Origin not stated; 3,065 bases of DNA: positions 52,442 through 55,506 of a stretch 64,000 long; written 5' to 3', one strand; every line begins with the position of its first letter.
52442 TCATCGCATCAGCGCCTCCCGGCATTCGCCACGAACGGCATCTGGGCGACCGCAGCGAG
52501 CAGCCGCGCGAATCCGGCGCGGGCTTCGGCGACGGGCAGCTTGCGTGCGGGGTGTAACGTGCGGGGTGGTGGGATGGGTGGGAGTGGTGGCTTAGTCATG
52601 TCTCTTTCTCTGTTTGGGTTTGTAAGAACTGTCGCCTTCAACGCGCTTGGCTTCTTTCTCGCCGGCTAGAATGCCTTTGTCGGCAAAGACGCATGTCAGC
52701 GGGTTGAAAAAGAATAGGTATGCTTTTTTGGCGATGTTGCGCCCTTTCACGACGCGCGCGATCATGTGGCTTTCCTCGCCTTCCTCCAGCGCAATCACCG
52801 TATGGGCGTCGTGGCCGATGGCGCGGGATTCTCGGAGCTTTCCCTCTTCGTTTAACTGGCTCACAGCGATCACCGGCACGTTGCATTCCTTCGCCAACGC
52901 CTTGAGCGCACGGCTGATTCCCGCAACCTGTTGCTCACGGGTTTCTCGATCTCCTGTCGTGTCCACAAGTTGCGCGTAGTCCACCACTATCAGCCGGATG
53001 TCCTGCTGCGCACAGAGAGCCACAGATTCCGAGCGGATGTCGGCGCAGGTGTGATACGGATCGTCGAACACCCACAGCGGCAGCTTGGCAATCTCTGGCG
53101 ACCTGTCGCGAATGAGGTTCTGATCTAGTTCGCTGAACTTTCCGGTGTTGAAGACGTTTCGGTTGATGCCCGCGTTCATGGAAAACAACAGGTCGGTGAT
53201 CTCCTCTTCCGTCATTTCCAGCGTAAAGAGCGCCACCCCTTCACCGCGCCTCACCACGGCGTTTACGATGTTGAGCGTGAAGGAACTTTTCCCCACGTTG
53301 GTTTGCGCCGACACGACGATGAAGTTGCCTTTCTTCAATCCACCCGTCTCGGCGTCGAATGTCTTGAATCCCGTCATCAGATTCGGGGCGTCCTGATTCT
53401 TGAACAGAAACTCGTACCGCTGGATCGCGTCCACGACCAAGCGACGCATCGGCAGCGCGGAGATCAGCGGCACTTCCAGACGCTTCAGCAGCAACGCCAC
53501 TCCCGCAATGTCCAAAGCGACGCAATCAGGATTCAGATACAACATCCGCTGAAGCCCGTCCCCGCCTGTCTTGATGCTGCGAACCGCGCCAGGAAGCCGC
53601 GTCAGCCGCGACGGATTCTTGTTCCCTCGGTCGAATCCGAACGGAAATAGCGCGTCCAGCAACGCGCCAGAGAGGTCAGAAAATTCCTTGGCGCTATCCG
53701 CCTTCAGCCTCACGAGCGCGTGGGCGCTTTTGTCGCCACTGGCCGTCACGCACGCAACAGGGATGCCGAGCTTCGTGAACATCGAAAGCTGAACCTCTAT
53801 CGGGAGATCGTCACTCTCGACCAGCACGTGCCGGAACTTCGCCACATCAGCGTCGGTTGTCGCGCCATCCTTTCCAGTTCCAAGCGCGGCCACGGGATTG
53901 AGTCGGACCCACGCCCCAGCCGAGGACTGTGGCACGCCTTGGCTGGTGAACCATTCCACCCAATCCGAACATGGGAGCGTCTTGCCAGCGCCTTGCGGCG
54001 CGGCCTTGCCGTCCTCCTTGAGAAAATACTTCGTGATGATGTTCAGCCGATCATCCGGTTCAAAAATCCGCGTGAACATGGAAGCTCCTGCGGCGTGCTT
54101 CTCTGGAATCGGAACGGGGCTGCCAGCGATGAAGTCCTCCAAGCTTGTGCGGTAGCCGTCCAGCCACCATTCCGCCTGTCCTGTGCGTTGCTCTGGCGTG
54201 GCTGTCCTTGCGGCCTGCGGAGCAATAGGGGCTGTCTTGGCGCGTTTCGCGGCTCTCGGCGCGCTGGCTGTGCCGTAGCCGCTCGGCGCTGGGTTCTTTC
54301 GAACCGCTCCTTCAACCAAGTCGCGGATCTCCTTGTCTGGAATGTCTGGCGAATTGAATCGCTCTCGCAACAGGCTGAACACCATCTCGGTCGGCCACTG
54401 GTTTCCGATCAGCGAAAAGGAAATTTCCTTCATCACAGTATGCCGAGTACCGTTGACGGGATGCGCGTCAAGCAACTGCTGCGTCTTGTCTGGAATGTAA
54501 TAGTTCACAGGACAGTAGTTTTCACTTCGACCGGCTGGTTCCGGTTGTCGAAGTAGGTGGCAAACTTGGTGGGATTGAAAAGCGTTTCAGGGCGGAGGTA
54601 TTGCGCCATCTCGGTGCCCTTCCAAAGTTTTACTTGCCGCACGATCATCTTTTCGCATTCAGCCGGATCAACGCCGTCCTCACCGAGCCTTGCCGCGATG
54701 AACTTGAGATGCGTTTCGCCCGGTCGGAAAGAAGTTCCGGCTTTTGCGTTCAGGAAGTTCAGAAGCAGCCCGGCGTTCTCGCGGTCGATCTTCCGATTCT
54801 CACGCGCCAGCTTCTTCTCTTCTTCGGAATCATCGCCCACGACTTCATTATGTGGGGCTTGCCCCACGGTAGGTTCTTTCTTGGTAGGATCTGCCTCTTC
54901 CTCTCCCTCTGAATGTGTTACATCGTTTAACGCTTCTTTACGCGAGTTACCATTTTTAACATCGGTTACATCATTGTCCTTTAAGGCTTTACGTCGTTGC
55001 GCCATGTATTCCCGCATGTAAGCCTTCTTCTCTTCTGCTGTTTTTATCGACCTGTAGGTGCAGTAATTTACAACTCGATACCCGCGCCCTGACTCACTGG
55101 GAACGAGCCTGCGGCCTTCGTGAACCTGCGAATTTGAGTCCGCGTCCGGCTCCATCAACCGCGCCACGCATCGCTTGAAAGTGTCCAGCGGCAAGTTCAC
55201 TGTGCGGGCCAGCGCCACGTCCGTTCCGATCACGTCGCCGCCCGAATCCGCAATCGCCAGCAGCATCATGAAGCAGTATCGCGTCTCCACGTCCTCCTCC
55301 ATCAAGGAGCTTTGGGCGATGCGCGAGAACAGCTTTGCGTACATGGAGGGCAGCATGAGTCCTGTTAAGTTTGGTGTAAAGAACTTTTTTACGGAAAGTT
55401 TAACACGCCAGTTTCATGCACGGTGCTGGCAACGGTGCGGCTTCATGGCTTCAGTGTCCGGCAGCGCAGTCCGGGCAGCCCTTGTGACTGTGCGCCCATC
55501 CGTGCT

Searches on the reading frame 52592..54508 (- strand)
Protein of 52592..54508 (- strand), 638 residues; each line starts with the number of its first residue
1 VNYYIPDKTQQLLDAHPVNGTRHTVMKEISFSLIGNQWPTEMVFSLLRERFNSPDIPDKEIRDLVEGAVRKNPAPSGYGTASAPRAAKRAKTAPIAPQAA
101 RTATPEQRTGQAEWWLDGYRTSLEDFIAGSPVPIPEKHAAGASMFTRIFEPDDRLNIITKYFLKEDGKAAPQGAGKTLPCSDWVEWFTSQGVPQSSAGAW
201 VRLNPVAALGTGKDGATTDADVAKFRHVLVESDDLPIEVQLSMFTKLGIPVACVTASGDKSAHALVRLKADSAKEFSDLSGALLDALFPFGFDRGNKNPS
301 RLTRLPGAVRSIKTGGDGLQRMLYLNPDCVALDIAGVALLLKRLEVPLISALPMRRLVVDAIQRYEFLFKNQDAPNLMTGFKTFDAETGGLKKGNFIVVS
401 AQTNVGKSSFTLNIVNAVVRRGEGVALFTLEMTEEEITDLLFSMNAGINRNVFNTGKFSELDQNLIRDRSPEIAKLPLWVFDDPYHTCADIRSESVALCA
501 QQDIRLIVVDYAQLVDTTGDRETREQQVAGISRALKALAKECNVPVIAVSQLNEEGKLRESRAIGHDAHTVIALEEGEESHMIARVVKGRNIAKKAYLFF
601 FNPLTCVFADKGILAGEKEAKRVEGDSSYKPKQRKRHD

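Call 51: search_protein_families(library=pfam, proteins=[window:52592-54508:-], max_evalue=0.01)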
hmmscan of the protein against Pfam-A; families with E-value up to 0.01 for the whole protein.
window:52592-54508:- (638 aa): 4 families
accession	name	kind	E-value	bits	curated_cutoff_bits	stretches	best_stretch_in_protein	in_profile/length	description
PF03796.21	DnaB_C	-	1.2e-45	156.4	27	1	377-576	2-213/255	DnaB-like helicase C terminal domain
PF13481.12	AAA_25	-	6.8e-08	32.8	27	1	391-555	30-193/195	AAA domain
PF06745.19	ATPase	-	3.3e-06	27.1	26.6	1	379-587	3-200/231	KaiC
PF20307.4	divDNAB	-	0.0034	16.5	26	0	378-418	58-101/356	Divergent DnaB-like ATPase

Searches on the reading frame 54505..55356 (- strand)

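Call 51: search_protein_families(library=pfam, proteins=[window:54505-55356:-], max_evalue=0.01)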
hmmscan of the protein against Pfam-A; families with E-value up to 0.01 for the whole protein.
window:54505-55356:- (283 aa): 1 family
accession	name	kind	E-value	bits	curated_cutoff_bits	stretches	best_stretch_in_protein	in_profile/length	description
PF09524.15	Phg_2220_C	-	1e-18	67.6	27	1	199-269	2-72/73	Conserved phage C-terminus (Phg_2220_C)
